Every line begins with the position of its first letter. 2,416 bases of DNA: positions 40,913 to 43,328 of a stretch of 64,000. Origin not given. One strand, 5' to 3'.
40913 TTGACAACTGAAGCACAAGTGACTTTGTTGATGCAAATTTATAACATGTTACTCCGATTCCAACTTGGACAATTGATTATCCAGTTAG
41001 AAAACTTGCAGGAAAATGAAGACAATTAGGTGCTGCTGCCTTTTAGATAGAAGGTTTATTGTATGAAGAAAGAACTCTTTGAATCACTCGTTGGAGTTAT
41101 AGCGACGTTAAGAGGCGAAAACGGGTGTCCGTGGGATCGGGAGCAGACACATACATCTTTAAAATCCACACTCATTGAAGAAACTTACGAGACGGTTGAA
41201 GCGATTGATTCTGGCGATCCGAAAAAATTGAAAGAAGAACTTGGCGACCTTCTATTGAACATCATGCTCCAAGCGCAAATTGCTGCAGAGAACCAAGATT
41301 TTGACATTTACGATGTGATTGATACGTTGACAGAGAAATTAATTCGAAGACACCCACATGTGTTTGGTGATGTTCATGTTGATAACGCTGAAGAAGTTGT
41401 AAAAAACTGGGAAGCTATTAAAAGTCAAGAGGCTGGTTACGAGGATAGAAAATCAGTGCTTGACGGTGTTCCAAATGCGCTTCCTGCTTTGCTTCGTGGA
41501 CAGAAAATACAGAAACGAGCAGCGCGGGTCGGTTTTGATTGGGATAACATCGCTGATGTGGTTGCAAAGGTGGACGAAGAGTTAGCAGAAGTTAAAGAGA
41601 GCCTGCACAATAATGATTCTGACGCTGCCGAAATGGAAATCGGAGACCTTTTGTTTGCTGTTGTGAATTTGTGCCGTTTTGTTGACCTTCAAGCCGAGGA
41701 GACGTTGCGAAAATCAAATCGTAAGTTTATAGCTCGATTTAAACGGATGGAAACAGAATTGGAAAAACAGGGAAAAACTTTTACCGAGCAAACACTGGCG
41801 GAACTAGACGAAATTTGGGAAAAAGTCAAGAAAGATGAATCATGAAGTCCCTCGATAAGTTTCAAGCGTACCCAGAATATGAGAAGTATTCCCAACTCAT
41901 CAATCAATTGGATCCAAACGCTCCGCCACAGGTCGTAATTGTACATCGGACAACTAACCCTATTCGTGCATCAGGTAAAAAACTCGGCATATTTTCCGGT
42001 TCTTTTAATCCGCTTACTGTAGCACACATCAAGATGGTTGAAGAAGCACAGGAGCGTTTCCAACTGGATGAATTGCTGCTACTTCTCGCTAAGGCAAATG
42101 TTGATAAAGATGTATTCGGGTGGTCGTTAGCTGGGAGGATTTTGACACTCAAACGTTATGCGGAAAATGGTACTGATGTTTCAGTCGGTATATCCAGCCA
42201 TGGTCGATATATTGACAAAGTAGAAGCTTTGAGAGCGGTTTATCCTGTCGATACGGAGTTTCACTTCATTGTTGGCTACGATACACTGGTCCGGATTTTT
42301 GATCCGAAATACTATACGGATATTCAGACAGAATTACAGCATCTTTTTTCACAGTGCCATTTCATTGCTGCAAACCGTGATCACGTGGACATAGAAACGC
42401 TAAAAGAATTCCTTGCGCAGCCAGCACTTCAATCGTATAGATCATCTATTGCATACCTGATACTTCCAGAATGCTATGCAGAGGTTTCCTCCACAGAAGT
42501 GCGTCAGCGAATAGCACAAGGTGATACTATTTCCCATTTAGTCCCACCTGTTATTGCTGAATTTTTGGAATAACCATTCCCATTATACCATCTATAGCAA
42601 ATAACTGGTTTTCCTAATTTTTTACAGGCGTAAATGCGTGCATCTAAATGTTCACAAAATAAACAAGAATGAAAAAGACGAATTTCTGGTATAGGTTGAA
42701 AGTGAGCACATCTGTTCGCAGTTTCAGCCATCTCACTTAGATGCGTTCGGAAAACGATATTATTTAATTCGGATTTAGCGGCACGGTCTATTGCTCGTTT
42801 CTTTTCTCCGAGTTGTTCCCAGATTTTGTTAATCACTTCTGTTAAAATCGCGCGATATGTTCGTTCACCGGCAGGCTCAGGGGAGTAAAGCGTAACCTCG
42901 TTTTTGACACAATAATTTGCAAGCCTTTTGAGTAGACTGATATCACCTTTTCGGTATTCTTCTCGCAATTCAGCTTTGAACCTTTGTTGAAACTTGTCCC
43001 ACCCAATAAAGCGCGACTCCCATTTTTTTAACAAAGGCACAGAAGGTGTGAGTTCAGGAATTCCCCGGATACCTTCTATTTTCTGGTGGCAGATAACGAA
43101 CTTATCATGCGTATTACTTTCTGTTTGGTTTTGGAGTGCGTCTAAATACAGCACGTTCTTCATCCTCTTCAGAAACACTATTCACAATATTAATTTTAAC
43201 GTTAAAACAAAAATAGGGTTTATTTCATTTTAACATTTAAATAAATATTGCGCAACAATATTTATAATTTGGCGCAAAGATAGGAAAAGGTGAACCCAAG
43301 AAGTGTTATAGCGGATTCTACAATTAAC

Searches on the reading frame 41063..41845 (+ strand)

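Call 5: search_protein_families(library=pfam, proteins=[window:41063-41845:+], max_evalue=0.001)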
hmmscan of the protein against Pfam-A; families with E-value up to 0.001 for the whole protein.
window:41063-41845:+ (260 aa): 2 families
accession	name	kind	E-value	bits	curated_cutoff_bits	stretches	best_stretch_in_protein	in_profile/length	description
PF03819.22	MazG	-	1.3e-37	128.3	22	2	28-101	1-74/74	MazG nucleotide pyrophosphohydrolase domain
PF01503.22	PRA-PH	-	1.2e-08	35.7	21.3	0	163-219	25-83/86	Phosphoribosyl-ATP pyrophosphohydrolase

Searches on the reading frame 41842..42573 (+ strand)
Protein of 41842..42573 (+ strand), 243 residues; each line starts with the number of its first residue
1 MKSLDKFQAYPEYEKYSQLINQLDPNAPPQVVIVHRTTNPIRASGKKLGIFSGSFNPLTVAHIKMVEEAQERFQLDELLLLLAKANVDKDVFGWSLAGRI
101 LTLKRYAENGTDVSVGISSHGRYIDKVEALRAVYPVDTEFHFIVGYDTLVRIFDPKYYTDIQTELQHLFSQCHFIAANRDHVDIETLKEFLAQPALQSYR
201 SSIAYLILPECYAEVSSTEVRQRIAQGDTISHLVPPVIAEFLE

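Call 5: search_protein_families(library=pfam, proteins=[window:41842-42573:+], max_evalue=0.001)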
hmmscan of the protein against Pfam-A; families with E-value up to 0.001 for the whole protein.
window:41842-42573:+ (243 aa): 1 family
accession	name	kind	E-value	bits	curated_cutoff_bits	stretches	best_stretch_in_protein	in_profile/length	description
PF01467.32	CTP_transf_like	-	7.7e-12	46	21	1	50-223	1-133/133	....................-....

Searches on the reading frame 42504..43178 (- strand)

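Call 5: search_protein_families(library=pfam, proteins=[window:42504-43178:-], max_evalue=0.001)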
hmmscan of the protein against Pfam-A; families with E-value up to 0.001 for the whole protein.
window:42504-43178:- (224 aa): 2 families
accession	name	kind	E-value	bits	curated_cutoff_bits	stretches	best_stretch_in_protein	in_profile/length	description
PF22751.1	DUF488-N3a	-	4.1e-08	34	27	1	40-118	39-116/118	Active DUF488-N3 subclade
PF22752.1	DUF488-N3i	-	1.8e-05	25.7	27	1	40-124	40-119/131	Inactive DUF488-N3 subclade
